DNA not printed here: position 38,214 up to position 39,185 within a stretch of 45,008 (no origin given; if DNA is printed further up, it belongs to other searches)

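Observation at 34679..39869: Uncharacterised six-gene block between the giant ejection protein and the tail fibre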

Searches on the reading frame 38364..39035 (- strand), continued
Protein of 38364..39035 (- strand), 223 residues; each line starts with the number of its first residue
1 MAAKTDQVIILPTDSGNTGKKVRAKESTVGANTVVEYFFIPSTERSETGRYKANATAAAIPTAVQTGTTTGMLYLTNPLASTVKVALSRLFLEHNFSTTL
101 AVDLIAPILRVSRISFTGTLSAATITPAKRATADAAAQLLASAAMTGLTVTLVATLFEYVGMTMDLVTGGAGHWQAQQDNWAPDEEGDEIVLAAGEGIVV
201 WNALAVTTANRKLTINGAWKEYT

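Call 114: search_dna_similar(query=L025:4447-4872:+, collection=phages, mode=protein, max_evalue=0.01, max_rows=30)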
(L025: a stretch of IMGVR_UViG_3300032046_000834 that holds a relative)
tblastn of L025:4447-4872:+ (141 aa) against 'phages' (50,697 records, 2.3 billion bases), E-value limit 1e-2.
Records with a match: 115; places in all: 115; records where one place covers at least 80% of the query: 9.
Best place of each record, by identity: <60% 115.
By first word of the organism name: Mycobacterium 61; Caulobacter 37; Caudoviricetes 7; Gordonia 4; Bertelyvirus 2; EBPR 1; Pseudanabaena 1; Bacteriophage 1; Mycolicibacterium 1.
By host as written in the record: Mycobacterium smegmatis mc2 155 43; Caulobacter vibrioides CB15 20; - 10; Caulobacter vibrioides 6; Caulobacter crescentus NA1000 6; Caulobacter crescentus 6; Gordonia terrae 3612 4; Mycobacterium smegmatis mc#155 4; and 15 more.
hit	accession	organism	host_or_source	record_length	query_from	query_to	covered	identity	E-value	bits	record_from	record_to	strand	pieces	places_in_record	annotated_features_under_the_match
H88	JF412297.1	EBPR siphovirus 2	-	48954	1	141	100%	42.3%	3e-18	85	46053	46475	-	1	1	gp76: hypothetical protein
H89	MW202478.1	Caudoviricetes sp.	Manatee Spring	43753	19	141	87%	48.4%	3e-14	74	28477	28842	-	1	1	hypothetical protein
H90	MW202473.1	Caudoviricetes sp.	Manatee Spring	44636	2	141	99%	41.8%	4e-18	85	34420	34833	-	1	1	hypothetical protein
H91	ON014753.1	Pseudanabaena phage Pam1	Pseudanabaena sp.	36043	4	104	72%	48.0%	5e-9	59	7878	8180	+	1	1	hypothetical protein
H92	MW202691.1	Caudoviricetes sp.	Manatee Spring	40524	17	141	89%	34.1%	4e-5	47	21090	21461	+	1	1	hypothetical protein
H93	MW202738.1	Caudoviricetes sp.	Manatee Spring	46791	18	140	87%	33.9%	7e-13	70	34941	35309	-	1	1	hypothetical protein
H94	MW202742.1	Caudoviricetes sp.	Manatee Spring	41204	1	131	93%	30.9%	2e-5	49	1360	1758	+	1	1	general glycosylation pathway protein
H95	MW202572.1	Caudoviricetes sp.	Manatee Spring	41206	1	131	93%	30.9%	2e-5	49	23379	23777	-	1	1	general glycosylation pathway protein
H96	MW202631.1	Caudoviricetes sp.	Manatee Spring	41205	1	131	93%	30.9%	2e-5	49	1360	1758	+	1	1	general glycosylation pathway protein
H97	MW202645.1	Bacteriophage sp.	Manatee Spring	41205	1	131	93%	30.9%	2e-5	49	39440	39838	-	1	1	general glycosylation pathway protein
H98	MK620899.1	Gordonia phage GodonK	Gordonia terrae 3612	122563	13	104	65%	43.3%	5e-5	47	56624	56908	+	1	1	93: hypothetical protein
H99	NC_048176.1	Gordonia phage GodonK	Gordonia terrae 3612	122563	13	104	65%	43.3%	5e-5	47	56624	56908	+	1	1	93: hypothetical protein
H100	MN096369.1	Gordonia phage Phendrix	Gordonia terrae 3612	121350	13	104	65%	43.3%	7e-5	47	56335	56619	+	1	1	90: hypothetical protein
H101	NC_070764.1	Gordonia phage Phendrix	Gordonia terrae 3612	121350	13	104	65%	43.3%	7e-5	47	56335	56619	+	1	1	90: hypothetical protein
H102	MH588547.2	Caulobacter phage CcrSC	Caulobacter vibrioides CB15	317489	1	101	72%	39.4%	9e-6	49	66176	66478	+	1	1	hypothetical protein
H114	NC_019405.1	Caulobacter phage phiCbK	Caulobacter vibrioides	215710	1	101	72%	39.4%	2e-5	48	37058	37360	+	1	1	hypothetical protein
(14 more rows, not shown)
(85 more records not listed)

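Call 115: get_annotated_region(hit=H91, flank=7500)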
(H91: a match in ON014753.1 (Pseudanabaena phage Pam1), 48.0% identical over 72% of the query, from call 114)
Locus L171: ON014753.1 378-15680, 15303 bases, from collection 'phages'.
description: Pseudanabaena phage Pam1, complete genome.
organism: Pseudanabaena phage Pam1 (NCBI taxid 2936517)
taxonomy: Viruses; Duplodnaviria; Heunggongvirae; Uroviricota; Caudoviricetes
host: Pseudanabaena sp.; source: water samples from the Lake Chaohu; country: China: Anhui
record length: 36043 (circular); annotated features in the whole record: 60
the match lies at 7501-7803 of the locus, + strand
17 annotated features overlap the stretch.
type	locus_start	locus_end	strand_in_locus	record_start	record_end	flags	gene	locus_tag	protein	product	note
CDS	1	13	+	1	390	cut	-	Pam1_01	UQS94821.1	terminase small subunit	TerS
CDS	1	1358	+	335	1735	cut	-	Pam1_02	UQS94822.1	terminase large subunit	TerL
CDS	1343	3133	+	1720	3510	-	-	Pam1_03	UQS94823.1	portal protein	Portal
CDS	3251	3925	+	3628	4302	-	-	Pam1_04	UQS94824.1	scaffolding protein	Scaffolding protein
CDS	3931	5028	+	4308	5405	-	-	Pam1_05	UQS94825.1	major capsid protein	Major capsid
CDS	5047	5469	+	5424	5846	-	-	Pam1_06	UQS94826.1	cement protein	Cement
CDS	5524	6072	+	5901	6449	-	-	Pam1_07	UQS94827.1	adaptor protein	Adaptor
CDS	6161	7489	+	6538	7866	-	-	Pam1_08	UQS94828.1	needle head protein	Needle head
CDS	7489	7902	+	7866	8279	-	-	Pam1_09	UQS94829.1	hypothetical protein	-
CDS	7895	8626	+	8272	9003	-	-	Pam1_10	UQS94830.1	hypothetical protein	-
CDS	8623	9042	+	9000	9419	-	-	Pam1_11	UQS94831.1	acetyltransferase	Acetyltransferase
CDS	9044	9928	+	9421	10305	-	-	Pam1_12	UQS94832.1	needle protein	Needle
CDS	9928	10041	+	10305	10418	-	-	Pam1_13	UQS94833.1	hypothetical protein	-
CDS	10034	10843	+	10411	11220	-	-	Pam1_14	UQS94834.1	DNA/protein translocase of injectosome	-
CDS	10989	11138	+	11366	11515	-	-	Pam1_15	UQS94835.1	hypothetical protein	-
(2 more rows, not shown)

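Call 116: get_annotated_region(hit=H114, flank=6000)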
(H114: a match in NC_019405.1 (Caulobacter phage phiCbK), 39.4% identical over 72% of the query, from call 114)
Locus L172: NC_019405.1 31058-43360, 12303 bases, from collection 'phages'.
description: Caulobacter phage phiCbK, complete genome.
organism: Caulobacter phage phiCbK (NCBI taxid 2927985)
taxonomy: Viruses; Duplodnaviria; Heunggongvirae; Uroviricota; Caudoviricetes; Dolichocephalovirinae; Shapirovirus; Shapirovirus cbk
host: Caulobacter vibrioides; source: -; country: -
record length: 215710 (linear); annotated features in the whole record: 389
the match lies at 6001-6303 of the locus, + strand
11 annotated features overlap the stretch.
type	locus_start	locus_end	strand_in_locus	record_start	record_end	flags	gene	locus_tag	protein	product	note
CDS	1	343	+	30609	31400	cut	-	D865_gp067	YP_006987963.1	head scaffolding protein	-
CDS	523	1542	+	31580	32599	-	-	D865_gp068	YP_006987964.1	major head protein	-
CDS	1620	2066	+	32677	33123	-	-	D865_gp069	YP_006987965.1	minor capsid protein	-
regulatory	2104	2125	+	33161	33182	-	-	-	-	terminator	predicted rho-independent terminator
CDS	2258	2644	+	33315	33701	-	-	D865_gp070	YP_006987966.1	hypothetical protein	-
CDS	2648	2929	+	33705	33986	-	-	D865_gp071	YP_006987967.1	hypothetical protein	-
CDS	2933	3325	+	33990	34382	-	-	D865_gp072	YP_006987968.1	head protein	-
CDS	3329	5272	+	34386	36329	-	-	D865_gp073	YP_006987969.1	hypothetical protein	-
CDS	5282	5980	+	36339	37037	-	-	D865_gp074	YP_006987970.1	hypothetical protein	-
CDS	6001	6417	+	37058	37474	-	-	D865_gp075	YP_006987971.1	hypothetical protein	-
CDS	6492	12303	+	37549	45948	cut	-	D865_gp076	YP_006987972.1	putative lectin-like domain protein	-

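Call 117: get_annotated_region(hit=H88, flank=6000)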
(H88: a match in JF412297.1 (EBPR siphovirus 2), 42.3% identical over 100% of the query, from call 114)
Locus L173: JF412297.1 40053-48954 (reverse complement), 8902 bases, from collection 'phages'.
description: EBPR siphovirus 2, partial sequence.
organism: EBPR siphovirus 2 (NCBI taxid 1048521)
taxonomy: Viruses; Duplodnaviria; Heunggongvirae; Uroviricota; Caudoviricetes
host: -; source: -; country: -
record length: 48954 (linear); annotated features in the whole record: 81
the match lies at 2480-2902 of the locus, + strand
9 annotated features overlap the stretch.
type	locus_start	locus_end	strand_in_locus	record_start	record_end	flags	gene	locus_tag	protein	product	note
misc_feature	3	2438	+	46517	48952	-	gp77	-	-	-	similar to tail protein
CDS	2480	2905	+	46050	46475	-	gp76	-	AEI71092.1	hypothetical protein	ESV2_76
CDS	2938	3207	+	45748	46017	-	gp75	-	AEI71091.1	hypothetical protein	ESV2_75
CDS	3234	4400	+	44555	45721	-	gp74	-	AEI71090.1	hypothetical protein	ESV2_74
CDS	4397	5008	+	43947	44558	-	gp73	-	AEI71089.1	hypothetical protein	ESV2_73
CDS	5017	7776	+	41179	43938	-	gp72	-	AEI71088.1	hypothetical protein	ESV2_72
CDS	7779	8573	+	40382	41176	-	gp71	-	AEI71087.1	hypothetical protein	ESV2_71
misc_feature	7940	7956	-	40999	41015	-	-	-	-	-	CAP CRISPR match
CDS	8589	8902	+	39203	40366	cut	gp70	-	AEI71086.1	hypothetical protein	ESV2_70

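Call 118: find_related_loci(query=A1, collection=genome_contigs, flank=6000)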
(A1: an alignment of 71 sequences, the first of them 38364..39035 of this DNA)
Query A1 (223 aa) in genome_contigs; peptide patterns used: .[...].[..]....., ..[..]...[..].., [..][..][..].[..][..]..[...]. (x = any residue, [..] = any of these).
214 stretches matched a pattern; 3 encode a relative of the query (tblastn E <= 1e-3); 3 distinct loci.
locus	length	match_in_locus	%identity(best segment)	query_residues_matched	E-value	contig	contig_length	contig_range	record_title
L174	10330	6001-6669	67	1-223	4e-99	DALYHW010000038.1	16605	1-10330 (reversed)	MAG TPA_asm: Hylemonella sp. isolate CTOTU46575 NODE_204_length_16605_cov_5.628520, whole genome shotgun sequence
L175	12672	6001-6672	40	1-222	4e-41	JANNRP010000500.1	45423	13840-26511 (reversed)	MAG: Hyphomicrobiaceae bacterium isolate SOY_31_metabat_34 SOY_31_k141_2411928, whole genome shotgun sequence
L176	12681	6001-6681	37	1-222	2e-32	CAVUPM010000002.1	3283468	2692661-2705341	MAG: uncultured Candidatus Rokubacteria bacterium isolate MFD06229.bin.2.170 genome assembly, contig: contig_1307, whole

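Call 125: search_protein_representatives(alignment_id=A1)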
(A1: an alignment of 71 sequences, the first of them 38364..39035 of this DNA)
Query: 71 sequences, 223 profile positions. Proteins with E-value up to 0.001 (for the whole library): 442; up to 1e-10: 289; up to 1e-30: 66. The best 150 are listed.
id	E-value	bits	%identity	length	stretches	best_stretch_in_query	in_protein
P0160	2.8e-115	399.8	-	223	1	1-223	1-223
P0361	3.0e-76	272.2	-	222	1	1-223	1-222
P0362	5.5e-76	271.3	-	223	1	1-223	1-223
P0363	7.0e-76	271.0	-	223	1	1-223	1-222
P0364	2.9e-70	252.6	-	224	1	1-221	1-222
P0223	7.7e-64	231.6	-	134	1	90-223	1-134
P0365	3.4e-63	229.5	-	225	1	1-223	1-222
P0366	2.2e-60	220.3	-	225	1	1-223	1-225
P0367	6.4e-59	215.5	-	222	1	1-223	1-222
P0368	5.7e-58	212.4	-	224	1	1-223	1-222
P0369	5.2e-53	196.2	-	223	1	1-223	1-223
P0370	6.2e-52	192.6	-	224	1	1-223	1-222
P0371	4.3e-51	189.9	-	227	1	1-221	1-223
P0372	2.1e-50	187.6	-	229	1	1-223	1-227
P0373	6.7e-50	186.0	-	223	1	1-223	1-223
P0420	2.2e-31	125.4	-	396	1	46-221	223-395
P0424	7.4e-31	123.7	-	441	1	40-221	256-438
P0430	1.5e-29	119.4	-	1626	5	69-221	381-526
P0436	4.2e-29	118.0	-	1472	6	43-203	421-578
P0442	1.1e-28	116.6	-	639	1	46-223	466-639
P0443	1.3e-28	116.4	-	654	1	41-223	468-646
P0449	1.4e-27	113.0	-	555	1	38-221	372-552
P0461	9.1e-27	110.3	-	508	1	46-223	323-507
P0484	5.0e-25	104.7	-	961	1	40-223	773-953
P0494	1.4e-24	103.2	-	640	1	39-222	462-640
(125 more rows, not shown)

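Call 126: search_protein_families(library=phrogs, proteins=[P0442, P0443, P0484, P0449, P0461, P0424, P0420, P0494, P0430, P0436], max_evalue=0.001)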
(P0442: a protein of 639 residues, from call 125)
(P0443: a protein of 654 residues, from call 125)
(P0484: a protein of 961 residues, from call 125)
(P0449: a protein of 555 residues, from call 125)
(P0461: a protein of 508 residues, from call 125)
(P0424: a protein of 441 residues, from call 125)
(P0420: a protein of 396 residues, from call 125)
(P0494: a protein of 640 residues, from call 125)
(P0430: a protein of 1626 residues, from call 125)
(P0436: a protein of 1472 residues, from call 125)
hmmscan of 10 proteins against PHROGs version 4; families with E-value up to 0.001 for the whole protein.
P0442 (639 aa): 0 families

P0443 (654 aa): 0 families

P0484 (961 aa): 0 families

P0449 (555 aa): 0 families

P0461 (508 aa): 0 families

P0424 (441 aa): 0 families

P0420 (396 aa): 0 families

P0494 (640 aa): 0 families

P0430 (1626 aa): 0 families

P0436 (1472 aa): 0 families

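Call 129: find_encoding_contigs(protein=P0442, flank=8000, max_places=2)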
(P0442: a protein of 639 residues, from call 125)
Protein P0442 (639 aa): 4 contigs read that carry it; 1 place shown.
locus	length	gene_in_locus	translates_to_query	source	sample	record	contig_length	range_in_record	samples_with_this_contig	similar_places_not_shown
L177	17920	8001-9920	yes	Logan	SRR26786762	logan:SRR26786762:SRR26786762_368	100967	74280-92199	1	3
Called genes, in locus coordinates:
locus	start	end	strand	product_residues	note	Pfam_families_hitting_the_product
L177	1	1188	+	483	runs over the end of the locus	-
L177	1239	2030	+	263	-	-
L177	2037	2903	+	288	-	-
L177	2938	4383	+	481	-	-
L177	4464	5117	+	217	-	-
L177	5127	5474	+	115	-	-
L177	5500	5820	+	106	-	-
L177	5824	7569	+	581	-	-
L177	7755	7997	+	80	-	-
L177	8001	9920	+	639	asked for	-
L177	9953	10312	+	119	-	-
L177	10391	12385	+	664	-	-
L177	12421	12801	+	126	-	PF00072:Response_reg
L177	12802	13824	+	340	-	-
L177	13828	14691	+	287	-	-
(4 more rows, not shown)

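Call 130: find_encoding_contigs(protein=P0449, flank=8000, max_places=2)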
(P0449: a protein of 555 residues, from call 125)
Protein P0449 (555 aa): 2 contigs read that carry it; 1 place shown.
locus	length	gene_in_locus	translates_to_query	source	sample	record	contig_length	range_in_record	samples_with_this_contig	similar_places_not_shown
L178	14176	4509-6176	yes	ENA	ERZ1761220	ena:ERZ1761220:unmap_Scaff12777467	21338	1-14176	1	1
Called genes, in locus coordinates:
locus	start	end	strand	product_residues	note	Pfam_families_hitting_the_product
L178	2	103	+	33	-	?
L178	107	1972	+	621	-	-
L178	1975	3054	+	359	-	-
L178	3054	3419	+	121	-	-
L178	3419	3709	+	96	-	-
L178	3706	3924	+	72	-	-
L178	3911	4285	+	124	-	-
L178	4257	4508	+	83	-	-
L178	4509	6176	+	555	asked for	-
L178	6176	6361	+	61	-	PF24623:Phage_zn_bind_8 (weak)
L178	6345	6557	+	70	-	-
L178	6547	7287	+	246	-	-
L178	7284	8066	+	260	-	PF01510:Amidase_2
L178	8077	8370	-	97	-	-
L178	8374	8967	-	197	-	-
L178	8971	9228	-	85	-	-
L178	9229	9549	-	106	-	-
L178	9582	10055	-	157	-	-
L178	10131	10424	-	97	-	-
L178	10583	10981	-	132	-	-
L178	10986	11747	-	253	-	-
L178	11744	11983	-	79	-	-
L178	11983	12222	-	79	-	-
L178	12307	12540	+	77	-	-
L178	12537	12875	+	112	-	-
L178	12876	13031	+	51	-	-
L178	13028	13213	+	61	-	-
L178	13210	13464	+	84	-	-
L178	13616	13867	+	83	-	-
